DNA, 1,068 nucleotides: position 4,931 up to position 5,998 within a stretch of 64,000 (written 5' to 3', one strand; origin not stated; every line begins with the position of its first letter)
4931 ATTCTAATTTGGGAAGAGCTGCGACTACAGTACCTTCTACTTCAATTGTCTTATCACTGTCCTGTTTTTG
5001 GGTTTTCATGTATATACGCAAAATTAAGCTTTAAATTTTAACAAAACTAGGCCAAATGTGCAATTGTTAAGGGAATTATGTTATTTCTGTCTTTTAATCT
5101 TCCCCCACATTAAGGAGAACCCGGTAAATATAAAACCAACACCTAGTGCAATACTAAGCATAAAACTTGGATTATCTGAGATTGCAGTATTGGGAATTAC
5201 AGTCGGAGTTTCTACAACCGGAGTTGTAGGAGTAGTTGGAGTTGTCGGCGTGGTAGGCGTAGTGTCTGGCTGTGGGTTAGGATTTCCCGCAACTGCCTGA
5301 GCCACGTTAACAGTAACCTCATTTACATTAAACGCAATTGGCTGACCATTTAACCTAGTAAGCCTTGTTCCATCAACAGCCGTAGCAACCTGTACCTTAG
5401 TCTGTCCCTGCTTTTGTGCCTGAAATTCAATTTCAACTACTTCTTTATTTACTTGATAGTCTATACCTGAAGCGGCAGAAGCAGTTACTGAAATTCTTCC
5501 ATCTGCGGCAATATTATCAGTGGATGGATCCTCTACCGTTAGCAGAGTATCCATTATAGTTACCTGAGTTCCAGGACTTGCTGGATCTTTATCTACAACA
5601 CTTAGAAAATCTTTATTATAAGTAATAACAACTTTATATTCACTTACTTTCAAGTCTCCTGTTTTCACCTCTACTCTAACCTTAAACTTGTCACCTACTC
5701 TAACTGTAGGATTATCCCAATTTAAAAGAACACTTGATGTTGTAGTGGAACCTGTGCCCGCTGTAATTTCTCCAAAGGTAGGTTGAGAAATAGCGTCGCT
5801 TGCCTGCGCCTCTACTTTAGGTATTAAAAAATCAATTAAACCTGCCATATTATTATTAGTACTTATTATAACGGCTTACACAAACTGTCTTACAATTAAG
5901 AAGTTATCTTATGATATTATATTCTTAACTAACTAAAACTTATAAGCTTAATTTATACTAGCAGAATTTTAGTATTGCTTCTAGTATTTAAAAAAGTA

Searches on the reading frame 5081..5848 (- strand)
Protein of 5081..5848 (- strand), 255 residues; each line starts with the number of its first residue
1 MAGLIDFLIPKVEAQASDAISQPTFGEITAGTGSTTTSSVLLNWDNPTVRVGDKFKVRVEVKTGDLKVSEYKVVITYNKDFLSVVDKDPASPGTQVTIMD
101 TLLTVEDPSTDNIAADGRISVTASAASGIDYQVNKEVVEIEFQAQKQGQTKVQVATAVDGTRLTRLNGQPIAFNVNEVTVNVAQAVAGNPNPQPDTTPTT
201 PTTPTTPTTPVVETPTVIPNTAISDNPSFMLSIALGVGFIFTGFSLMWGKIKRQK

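Call 3: search_protein_families(library=pfam, proteins=[window:5081-5848:-], max_evalue=1)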
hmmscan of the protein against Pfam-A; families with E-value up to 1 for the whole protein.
window:5081-5848:- (255 aa): 2 families
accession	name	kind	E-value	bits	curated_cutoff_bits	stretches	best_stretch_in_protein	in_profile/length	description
PF22544.2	HYDIN_VesB_CFA65-like_Ig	-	0.037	14.7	25.5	0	37-79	46-88/100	HYDIN/CFA65/VesB-like, Ig-like domain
PF21786.3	Bflower_3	-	0.18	12.2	34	1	34-105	6-76/125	6-fold beta flower protein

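Call 4: search_protein_families(library=ncbifam, proteins=[window:5081-5848:-], max_evalue=1)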
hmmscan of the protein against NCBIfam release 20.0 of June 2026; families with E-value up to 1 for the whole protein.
window:5081-5848:- (255 aa): 2 families
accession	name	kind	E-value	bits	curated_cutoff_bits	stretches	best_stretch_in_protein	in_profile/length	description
NF053819.1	EF0750_LPXTG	subfamily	0.029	14.9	47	1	178-250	32-102/105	EF2685/EF0750 family sortase-dependent surface protein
NF008768.0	PRK11798.2-4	equivalog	0.054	14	258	1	116-192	44-119/173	ClpXP protease specificity-enhancing factor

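Call 33: find_homologous_proteins(query=window:5081-5848:-, max_evalue=0.001)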
Query window:5081-5848:- (255 aa): 14 proteins with E <= 0.001 among 8000 candidates.
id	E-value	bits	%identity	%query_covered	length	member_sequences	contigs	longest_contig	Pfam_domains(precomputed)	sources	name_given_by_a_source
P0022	1.1e-147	508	91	100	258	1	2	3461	-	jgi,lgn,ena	-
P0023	5.4e-134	463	81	100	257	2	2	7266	-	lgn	-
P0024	6.4e-132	457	81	100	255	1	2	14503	-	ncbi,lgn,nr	ncbi:MAG: hypothetical protein IAE91_06415 [Ignavibacteriaceae bacterium]|nr:hypothetical protein [I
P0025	2.3e-131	455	81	100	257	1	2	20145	-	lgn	-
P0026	1.8e-124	432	77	100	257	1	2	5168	-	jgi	jgi:hypothetical protein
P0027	8.5e-122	423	73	100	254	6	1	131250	-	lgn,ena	-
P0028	2.9e-118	412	71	100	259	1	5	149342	-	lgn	-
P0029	1.9e-112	393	73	99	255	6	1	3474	-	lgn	-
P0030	6.5e-108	378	68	100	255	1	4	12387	-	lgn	-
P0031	2.1e-91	324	61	99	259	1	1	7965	-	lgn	-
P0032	2.1e-87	311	77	76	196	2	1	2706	-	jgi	-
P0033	2.1e-54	203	45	98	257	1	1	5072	-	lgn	-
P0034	6.6e-48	182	43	71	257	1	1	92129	-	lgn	-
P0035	1.9e-42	164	38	100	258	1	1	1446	-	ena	-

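Call 36: search_solved_structures(query=A4, max_evalue=10, show_alignments=2)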
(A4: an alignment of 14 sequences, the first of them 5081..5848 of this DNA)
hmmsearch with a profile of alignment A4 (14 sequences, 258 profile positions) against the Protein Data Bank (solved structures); distinct sequences matched with E-value up to 10: 5.
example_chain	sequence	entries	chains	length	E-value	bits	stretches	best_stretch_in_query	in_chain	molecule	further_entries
2y3n_A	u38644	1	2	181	0.0061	19.3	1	37-166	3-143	CELLULOSOMAL SCAFFOLDIN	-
1tyj_A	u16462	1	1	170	0.013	18.2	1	39-166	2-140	cellulosomal scaffoldin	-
7urp_A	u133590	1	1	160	0.049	16.3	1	36-83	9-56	Ribonucleases G and E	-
4u3s_A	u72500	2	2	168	0.17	14.5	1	38-92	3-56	Cellulosomal scaffoldin adaptor protein B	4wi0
5g5d_A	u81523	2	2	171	0.7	12.5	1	37-99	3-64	CELLULOSOME ANCHORING PROTEIN COHESIN REGION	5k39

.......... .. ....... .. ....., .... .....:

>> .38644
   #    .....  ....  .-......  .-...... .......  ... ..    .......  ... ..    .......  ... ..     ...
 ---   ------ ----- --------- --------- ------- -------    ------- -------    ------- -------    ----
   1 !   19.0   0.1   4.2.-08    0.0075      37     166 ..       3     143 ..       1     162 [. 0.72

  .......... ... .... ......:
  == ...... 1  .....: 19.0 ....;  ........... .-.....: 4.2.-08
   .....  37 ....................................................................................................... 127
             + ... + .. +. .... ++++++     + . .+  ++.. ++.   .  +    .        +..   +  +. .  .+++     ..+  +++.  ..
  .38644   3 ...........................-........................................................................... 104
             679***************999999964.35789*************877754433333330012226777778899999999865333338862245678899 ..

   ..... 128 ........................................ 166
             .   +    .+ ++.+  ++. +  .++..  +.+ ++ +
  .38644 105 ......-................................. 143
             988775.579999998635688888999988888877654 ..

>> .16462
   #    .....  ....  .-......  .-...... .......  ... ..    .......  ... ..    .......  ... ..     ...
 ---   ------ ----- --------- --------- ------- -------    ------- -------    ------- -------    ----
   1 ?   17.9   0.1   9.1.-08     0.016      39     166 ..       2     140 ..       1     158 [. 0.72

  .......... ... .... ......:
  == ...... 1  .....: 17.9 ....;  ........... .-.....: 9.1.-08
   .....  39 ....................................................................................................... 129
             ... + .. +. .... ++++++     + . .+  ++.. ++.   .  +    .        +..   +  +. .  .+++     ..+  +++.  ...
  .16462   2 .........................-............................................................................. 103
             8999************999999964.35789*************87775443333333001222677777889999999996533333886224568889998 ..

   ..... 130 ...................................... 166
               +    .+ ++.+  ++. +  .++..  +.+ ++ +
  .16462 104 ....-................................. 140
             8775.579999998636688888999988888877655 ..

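Call 38: search_protein_families(library=pfam, alignment_id=A4, max_evalue=0.1)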
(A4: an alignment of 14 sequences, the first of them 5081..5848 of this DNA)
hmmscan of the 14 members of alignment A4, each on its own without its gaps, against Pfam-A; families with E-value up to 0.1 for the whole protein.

A. member 1, window:5081-5848:- (255 aa): 1 family
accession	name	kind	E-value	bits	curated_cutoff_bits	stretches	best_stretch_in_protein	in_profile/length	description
PF22544.2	HYDIN_VesB_CFA65-like_Ig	-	0.037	14.7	25.5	0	37-79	46-88/100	HYDIN/CFA65/VesB-like, Ig-like domain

B. families by the number of members that match (of 14 scanned): 7 families
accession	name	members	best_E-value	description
PF22544.2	HYDIN_VesB_CFA65-like_Ig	6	0.036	HYDIN/CFA65/VesB-like, Ig-like domain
PF00963.24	Cohesin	2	3.7e-05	Cohesin domain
PF20629.2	GD_AH_C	1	0.006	D-galactarate/Altronate dehydratase, C-terminal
PF09822.16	ABC_transp_aux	1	0.012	ABC-type uncharacterized transport system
PF12100.13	DUF3576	1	0.036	Domain of unknown function (DUF3576)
PF13584.12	BatD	1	0.058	BatD DUF11 like domain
PF09849.14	DUF2076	1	0.063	Uncharacterized protein conserved in bacteria (DUF2076)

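Call 93: find_encoding_contigs(protein=P0034, flank=8000, max_places=1)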
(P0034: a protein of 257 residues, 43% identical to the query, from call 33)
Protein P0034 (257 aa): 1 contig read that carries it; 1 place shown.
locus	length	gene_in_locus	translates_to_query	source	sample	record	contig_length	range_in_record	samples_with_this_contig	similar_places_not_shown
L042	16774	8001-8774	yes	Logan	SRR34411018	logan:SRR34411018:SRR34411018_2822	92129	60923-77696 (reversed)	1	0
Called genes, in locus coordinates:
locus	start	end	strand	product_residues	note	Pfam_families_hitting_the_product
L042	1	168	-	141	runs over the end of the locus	PF04138:GtrA_DPMS_TM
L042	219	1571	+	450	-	-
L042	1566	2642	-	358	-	PF00483:NTP_transferase, PF22640:ManC_GMP_beta-helix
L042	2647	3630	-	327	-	PF00535:Glycos_transf_2, PF13641:Glyco_tranf_2_3, PF13506:Glyco_transf_21 (weak)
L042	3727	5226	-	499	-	-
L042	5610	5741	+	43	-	-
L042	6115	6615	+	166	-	PF01569:PAP2, PF14378:PAP2_3 (weak)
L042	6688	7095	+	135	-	-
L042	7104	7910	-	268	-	PF00535:Glycos_transf_2, PF13641:Glyco_tranf_2_3, PF13632:Glyco_trans_2_3 (weak)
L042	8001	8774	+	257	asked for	-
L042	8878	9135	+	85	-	PF01176:eIF-1a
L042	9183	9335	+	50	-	PF00444:Ribosomal_L36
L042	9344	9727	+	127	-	PF00416:Ribosomal_S13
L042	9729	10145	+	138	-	PF00411:Ribosomal_S11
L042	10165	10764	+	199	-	PF00163:Ribosomal_S4, PF01479:S4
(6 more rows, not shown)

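Call 94: find_encoding_contigs(protein=P0033, flank=8000, max_places=1)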
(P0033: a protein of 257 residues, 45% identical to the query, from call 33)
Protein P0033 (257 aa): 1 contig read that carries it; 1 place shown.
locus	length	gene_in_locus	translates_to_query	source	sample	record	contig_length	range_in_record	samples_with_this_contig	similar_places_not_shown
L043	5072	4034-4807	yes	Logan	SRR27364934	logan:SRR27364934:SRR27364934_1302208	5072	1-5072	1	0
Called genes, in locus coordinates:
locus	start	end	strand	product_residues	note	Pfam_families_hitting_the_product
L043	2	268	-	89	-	?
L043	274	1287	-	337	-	PF01073:3Beta_HSD, PF01370:Epimerase, PF02719:Polysacc_synt_2, PF04321:RmlD_sub_bind, PF07993:NAD_binding_4, PF08659:KR (weak), PF13460:NAD_binding_10 (weak), PF16363:GDP_Man_Dehyd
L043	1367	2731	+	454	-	PF02737:3HCDH_N (faint), PF02826:2-Hacid_dh_C (faint), PF03446:NAD_binding_2 (weak), PF03721:UDPG_MGDP_dh_N, PF03807:F420_oxidored (faint), PF00984:UDPG_MGDP_dh, PF03720:UDPG_MGDP_dh_C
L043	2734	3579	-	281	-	PF13641:Glyco_tranf_2_3, PF00535:Glycos_transf_2, PF13506:Glyco_transf_21 (faint), PF13632:Glyco_trans_2_3 (weak)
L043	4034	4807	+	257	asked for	-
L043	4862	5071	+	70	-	?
